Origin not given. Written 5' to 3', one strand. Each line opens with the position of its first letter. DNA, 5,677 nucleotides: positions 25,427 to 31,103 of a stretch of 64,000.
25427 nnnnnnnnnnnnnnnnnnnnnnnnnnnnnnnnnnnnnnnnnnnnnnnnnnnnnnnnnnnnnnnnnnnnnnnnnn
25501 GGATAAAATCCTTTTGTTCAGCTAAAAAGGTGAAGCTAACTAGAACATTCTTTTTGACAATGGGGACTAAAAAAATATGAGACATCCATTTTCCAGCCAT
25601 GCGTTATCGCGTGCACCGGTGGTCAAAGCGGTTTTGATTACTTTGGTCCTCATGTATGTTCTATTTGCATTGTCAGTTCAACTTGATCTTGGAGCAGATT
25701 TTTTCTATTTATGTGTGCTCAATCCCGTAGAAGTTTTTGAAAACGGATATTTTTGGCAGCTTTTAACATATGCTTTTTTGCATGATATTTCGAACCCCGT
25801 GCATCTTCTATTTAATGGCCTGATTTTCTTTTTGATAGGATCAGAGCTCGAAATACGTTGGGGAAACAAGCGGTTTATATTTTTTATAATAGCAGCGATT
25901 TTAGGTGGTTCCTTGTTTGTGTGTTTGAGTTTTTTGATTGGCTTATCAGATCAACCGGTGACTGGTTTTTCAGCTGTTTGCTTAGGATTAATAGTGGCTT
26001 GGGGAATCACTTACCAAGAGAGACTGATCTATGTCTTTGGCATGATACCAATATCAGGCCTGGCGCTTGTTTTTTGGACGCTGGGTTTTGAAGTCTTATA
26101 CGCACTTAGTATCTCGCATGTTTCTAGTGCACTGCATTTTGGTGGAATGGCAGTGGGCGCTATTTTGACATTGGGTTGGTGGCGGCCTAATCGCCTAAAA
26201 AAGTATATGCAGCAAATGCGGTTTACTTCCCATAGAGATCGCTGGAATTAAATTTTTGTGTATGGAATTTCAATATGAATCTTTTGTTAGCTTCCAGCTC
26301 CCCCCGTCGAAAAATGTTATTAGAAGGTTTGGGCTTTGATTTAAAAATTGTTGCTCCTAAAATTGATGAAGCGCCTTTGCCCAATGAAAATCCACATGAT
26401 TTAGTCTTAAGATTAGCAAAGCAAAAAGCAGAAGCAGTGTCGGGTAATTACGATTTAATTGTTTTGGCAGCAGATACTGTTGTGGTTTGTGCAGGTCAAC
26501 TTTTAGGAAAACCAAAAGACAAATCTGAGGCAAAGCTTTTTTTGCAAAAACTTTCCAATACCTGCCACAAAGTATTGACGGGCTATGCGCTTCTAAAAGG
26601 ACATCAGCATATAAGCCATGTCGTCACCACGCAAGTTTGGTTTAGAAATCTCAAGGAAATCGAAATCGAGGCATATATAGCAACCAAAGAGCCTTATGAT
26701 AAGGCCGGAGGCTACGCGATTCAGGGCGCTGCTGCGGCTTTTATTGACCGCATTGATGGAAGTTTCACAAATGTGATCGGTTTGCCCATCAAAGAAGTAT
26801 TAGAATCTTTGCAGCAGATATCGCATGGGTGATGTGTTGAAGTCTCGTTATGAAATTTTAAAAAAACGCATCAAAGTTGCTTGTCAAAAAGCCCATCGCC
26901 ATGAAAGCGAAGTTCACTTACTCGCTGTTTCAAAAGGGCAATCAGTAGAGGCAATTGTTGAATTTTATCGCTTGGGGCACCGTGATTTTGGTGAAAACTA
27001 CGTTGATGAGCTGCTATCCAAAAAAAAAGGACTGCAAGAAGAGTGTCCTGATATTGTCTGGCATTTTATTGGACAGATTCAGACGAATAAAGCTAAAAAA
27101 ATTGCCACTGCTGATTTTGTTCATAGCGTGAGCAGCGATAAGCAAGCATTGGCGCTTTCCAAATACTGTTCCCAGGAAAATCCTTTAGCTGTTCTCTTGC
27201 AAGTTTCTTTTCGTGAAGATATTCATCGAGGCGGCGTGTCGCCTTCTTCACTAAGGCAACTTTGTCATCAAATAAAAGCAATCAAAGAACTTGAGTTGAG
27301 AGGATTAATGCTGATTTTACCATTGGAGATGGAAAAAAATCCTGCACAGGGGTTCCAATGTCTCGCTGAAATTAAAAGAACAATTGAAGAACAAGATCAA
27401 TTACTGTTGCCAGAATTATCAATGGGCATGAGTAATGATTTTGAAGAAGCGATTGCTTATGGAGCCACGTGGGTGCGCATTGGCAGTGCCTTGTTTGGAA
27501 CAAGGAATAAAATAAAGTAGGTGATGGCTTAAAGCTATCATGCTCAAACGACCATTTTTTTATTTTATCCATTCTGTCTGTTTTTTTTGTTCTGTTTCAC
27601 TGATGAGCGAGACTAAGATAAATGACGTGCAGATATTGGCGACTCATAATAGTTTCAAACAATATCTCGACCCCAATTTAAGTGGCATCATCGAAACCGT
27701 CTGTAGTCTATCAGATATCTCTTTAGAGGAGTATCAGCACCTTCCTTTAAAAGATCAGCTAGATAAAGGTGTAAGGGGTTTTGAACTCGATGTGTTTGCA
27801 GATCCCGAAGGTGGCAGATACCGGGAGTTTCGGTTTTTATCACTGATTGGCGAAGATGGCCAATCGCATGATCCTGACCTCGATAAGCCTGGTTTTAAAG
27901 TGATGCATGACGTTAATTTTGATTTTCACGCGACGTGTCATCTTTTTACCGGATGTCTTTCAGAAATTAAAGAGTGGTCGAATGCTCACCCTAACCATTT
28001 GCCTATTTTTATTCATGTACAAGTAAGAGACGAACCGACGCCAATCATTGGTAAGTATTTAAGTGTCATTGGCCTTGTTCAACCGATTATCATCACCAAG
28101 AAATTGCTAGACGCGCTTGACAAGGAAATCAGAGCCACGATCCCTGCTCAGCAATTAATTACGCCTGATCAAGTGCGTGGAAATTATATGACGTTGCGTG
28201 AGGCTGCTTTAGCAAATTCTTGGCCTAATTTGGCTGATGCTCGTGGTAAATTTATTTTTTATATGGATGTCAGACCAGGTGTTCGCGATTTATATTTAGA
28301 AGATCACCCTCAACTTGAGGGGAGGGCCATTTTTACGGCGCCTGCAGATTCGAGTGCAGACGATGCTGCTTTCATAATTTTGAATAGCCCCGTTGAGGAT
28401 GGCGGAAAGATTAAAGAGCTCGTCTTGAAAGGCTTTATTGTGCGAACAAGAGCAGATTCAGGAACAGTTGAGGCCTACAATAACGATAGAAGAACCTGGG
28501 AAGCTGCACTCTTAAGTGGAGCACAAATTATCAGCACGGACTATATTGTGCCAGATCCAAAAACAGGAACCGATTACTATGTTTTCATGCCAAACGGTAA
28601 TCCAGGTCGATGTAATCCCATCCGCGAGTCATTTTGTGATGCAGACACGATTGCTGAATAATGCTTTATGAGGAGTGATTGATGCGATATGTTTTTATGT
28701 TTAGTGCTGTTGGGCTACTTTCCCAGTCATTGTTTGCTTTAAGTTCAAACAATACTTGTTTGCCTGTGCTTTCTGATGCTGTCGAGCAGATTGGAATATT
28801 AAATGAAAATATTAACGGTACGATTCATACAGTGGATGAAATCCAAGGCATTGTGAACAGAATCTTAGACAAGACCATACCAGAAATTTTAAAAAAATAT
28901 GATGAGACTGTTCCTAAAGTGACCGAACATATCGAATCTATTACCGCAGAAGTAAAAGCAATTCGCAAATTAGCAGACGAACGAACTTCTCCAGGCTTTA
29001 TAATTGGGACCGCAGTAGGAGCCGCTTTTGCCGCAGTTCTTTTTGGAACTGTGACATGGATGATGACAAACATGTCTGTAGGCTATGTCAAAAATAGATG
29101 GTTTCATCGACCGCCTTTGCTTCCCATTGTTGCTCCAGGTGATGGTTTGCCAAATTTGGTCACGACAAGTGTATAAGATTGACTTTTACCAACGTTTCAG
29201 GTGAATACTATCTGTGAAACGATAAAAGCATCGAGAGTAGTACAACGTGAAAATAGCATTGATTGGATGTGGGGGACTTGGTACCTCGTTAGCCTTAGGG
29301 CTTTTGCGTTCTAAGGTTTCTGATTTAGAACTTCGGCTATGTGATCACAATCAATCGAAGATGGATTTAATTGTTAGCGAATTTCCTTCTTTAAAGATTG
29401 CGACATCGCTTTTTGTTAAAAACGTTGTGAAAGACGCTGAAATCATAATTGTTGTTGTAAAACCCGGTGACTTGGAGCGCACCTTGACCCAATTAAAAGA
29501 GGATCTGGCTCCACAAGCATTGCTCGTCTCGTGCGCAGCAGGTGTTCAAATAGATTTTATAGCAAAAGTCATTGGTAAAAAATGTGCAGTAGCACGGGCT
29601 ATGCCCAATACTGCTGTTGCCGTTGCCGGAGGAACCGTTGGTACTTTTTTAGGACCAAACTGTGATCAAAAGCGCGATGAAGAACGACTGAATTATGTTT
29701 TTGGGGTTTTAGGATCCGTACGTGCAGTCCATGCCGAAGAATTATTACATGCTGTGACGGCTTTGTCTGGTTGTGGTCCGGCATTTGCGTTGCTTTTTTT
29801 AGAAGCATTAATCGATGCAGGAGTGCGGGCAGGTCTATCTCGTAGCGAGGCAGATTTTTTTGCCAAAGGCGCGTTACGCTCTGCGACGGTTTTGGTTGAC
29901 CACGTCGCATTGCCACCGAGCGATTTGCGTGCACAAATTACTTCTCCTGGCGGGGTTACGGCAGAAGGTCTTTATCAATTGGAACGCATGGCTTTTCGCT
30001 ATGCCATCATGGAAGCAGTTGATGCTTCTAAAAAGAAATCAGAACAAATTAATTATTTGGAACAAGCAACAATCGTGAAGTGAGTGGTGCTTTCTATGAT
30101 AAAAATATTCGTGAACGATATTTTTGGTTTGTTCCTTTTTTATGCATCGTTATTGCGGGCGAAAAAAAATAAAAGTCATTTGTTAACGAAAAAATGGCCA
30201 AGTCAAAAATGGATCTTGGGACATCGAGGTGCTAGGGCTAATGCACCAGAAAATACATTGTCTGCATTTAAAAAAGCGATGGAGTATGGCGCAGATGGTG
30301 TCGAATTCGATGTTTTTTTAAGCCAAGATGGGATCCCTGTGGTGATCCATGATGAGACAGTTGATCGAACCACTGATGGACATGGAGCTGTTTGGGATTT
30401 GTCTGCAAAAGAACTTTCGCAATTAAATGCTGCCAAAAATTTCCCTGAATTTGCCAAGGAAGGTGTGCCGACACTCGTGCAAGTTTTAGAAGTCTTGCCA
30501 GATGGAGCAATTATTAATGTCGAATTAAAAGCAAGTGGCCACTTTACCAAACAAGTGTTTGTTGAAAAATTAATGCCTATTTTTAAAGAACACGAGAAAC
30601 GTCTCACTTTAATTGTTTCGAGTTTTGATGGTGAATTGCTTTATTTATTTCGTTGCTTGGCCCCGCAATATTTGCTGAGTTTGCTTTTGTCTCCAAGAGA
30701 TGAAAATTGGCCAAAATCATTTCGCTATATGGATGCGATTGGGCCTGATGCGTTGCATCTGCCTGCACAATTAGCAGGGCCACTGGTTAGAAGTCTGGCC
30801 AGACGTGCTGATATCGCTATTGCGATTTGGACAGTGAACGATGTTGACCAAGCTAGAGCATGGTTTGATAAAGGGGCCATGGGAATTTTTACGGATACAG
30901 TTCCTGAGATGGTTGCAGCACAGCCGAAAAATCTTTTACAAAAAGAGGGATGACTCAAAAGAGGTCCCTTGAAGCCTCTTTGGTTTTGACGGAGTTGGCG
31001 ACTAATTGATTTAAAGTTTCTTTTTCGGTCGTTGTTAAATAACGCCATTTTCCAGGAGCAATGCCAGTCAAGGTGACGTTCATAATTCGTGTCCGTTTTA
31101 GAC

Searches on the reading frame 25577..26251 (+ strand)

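Call 75: search_protein_families(library=pfam, proteins=[window:25577-26251:+], max_evalue=0.0001)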
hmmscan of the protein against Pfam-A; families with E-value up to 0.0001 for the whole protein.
window:25577-26251:+ (224 aa): 1 family
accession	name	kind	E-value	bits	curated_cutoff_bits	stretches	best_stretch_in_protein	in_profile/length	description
PF01694.28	Rhomboid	-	1.5e-16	61.3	22.6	1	57-202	2-141/143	Rhomboid domain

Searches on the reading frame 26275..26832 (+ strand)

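Call 75: search_protein_families(library=pfam, proteins=[window:26275-26832:+], max_evalue=0.0001)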
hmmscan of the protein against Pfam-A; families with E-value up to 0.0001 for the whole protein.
window:26275-26832:+ (185 aa): 1 family
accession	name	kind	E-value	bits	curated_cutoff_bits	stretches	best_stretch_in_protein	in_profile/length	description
PF02545.19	Maf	-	7.6e-61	205.5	27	1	3-181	2-186/187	Maf-like protein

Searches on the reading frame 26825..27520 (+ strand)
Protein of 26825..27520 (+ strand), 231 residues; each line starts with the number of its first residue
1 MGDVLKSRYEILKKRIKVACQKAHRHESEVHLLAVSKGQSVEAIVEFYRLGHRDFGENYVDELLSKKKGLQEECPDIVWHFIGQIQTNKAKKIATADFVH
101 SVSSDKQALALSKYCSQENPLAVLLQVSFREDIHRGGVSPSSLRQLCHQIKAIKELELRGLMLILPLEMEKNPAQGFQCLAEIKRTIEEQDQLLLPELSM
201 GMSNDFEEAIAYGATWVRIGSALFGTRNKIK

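Call 75: search_protein_families(library=pfam, proteins=[window:26825-27520:+], max_evalue=0.0001)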
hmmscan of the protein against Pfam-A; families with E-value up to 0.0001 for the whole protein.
window:26825-27520:+ (231 aa): 1 family
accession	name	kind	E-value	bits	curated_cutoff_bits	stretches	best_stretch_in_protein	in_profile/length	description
PF01168.26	Ala_racemase_N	-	4.2e-24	85.9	24.1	1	14-227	8-219/220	Alanine racemase, N-terminal domain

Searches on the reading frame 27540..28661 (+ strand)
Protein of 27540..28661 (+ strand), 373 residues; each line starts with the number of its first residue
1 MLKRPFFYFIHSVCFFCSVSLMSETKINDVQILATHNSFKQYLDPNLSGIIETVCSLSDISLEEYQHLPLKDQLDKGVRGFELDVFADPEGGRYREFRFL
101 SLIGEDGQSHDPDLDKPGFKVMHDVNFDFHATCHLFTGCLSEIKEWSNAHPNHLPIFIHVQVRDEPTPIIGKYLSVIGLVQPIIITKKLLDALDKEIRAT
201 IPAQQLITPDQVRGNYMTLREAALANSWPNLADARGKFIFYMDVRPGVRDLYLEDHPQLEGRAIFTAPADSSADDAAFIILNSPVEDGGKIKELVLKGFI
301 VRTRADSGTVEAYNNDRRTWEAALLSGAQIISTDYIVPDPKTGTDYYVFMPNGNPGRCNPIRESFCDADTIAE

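Call 31: search_protein_families(library=ncbifam, proteins=[window:27540-28661:+], max_evalue=1e-10)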
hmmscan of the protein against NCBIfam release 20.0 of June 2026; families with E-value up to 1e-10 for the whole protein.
window:27540-28661:+ (373 aa): 0 families

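Call 75: search_protein_families(library=pfam, proteins=[window:27540-28661:+], max_evalue=0.0001)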
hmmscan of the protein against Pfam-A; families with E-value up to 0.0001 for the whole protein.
window:27540-28661:+ (373 aa): 1 family
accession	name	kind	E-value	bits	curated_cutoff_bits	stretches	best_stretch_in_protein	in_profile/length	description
PF16670.11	PI-PLC-C1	-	1.7e-106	356.5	29.9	1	26-360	2-329/329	Phosphoinositide phospholipase C, Ca2+-dependent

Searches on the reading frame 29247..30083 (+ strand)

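Call 75: search_protein_families(library=pfam, proteins=[window:29247-30083:+], max_evalue=0.0001)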
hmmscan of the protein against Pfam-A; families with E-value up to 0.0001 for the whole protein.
window:29247-30083:+ (278 aa): 5 families
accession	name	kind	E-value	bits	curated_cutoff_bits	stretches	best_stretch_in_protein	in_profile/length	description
PF14748.11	P5CR_dimer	-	1.7e-30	105.8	25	1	164-267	1-104/105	Pyrroline-5-carboxylate reductase dimerisation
PF03807.23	F420_oxidored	-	2.4e-11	44.5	21.6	1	2-99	1-94/94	NADP oxidoreductase coenzyme F420-dependent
PF03446.21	NAD_binding_2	-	1.3e-05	25.7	21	1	2-98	1-94/161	NAD binding domain of 6-phosphogluconate dehydrogenase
PF02558.23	ApbA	-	2.7e-05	24.3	22.2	1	3-102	1-105/150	Ketopantoate reductase PanE/ApbA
PF01210.29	NAD_Gly3P_dh_N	-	8.9e-05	22.9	23.1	0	2-110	1-119/158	NAD-dependent glycerol-3-phosphate dehydrogenase N-terminus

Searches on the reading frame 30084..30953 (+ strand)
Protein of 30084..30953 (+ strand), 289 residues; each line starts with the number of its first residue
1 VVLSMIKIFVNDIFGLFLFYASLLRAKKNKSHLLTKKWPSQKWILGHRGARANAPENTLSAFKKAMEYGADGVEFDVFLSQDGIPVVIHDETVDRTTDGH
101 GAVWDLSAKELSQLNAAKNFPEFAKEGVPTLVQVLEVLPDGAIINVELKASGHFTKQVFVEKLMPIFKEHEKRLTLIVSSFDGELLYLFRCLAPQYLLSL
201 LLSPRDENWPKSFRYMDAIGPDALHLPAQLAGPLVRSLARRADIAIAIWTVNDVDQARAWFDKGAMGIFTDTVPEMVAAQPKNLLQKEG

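Call 75: search_protein_families(library=pfam, proteins=[window:30084-30953:+], max_evalue=0.0001)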
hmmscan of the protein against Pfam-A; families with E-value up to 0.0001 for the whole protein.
window:30084-30953:+ (289 aa): 1 family
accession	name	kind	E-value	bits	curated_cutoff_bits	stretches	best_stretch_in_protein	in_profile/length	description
PF03009.23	GDPD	-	7.4e-45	154.4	23.6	1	47-273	1-242/244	Glycerophosphoryl diester phosphodiesterase family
